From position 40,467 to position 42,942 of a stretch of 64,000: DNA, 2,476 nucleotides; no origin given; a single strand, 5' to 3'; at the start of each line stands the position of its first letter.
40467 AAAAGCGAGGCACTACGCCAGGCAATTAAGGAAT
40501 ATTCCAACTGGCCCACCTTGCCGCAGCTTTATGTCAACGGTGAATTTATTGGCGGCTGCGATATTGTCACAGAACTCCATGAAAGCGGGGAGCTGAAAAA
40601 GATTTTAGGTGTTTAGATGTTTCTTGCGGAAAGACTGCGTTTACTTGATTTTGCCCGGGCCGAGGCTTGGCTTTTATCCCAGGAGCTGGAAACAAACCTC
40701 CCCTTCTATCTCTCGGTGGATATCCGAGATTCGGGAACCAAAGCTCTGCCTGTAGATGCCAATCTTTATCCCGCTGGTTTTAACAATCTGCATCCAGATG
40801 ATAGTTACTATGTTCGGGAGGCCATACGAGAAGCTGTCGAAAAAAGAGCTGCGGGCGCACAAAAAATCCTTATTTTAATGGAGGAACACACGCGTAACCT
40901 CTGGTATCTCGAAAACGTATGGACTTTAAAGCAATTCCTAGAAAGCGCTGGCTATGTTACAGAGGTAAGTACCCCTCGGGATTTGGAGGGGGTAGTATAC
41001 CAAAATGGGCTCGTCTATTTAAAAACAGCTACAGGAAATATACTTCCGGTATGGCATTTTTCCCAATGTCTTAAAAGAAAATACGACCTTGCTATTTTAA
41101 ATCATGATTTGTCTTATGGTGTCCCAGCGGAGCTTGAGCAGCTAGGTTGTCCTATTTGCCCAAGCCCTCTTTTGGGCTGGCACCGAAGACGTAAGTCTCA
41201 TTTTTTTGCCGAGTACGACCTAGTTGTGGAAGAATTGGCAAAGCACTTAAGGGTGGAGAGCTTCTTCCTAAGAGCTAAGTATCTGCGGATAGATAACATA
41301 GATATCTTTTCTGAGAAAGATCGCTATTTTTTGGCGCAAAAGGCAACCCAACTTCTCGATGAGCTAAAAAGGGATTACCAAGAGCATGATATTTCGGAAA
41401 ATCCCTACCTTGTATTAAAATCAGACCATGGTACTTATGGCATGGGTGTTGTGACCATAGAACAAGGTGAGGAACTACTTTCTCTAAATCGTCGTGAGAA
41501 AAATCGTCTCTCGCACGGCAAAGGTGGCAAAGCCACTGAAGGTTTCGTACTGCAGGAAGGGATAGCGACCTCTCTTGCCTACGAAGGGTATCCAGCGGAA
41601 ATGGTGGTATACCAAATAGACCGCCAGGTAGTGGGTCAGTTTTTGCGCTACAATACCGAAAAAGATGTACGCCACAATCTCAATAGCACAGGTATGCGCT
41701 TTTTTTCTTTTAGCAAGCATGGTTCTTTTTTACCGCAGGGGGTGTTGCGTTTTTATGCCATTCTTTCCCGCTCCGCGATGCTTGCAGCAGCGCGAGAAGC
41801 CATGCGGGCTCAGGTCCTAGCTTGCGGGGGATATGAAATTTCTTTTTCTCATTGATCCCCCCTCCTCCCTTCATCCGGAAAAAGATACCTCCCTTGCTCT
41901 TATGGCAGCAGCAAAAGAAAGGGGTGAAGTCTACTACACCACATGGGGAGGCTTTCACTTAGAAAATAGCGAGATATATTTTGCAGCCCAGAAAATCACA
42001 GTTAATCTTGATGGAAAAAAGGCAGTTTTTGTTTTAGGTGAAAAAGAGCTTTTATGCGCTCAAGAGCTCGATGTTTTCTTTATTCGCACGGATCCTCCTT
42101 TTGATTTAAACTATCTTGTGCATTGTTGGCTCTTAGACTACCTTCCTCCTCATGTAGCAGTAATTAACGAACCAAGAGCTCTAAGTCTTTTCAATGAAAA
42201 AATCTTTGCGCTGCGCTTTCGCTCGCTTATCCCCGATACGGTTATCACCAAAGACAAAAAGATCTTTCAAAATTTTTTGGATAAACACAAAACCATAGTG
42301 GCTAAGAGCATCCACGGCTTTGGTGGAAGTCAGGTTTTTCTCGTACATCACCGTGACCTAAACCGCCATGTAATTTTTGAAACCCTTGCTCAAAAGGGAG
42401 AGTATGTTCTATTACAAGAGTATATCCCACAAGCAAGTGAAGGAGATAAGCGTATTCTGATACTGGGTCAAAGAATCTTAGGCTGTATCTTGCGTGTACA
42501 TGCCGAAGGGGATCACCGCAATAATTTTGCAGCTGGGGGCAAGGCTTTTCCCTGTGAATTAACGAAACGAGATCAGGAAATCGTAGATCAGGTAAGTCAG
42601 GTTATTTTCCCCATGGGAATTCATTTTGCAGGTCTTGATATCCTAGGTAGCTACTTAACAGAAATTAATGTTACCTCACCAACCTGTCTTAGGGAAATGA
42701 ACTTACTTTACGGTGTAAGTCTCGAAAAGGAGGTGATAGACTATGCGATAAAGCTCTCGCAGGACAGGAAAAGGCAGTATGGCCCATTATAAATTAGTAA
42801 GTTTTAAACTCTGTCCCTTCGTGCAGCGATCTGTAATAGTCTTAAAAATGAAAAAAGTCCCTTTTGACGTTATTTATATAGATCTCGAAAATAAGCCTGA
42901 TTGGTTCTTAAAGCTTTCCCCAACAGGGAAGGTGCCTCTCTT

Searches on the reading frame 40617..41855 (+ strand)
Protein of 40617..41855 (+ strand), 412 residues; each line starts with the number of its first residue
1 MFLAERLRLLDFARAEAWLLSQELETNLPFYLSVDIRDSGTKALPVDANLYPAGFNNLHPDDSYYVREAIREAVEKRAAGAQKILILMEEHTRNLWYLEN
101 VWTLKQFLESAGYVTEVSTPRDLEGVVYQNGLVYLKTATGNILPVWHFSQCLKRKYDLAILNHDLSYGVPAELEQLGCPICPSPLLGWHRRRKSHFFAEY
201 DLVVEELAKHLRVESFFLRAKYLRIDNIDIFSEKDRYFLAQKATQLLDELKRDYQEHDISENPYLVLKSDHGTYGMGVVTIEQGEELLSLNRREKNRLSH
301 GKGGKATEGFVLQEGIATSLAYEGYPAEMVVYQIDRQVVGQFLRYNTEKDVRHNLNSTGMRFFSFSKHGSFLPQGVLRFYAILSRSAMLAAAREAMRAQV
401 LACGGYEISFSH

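Call 56: search_protein_families(library=pfam, proteins=[window:40617-41855:+], max_evalue=0.001)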
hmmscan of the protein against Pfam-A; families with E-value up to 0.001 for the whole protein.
window:40617-41855:+ (412 aa): 1 family
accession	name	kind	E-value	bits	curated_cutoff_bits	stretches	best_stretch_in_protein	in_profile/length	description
PF08886.16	GshA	-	8.7e-104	347.7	25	1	14-394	10-401/402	Glutamate-cysteine ligase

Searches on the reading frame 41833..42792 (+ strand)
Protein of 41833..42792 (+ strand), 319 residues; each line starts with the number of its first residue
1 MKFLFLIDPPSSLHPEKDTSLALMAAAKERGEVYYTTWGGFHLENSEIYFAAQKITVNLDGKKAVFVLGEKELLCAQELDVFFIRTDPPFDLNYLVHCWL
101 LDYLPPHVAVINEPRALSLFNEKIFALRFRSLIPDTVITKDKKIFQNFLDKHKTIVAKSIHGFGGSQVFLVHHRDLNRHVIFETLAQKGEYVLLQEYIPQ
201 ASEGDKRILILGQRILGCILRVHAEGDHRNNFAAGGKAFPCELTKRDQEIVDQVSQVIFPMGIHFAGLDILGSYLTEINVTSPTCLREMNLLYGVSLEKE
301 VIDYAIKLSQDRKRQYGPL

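Call 56: search_protein_families(library=pfam, proteins=[window:41833-42792:+], max_evalue=0.001)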
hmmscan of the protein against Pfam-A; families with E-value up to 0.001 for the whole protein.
window:41833-42792:+ (319 aa): 4 families
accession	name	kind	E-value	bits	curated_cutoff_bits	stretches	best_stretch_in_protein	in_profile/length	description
PF02955.21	GSH-S_ATP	-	1.3e-51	175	23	1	122-291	1-172/175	Prokaryotic glutathione synthetase, ATP-grasp domain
PF02951.20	GSH-S_N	-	1.5e-26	93.3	21.3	1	1-117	1-118/119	Prokaryotic glutathione synthetase, N-terminal domain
PF08443.16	RimK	-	6.9e-18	65.4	21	1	133-304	18-187/188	RimK-like ATP-grasp domain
PF14398.11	ATPgrasp_YheCD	-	1e-05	25.4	26.8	1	128-177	24-73/255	YheC/D like ATP-grasp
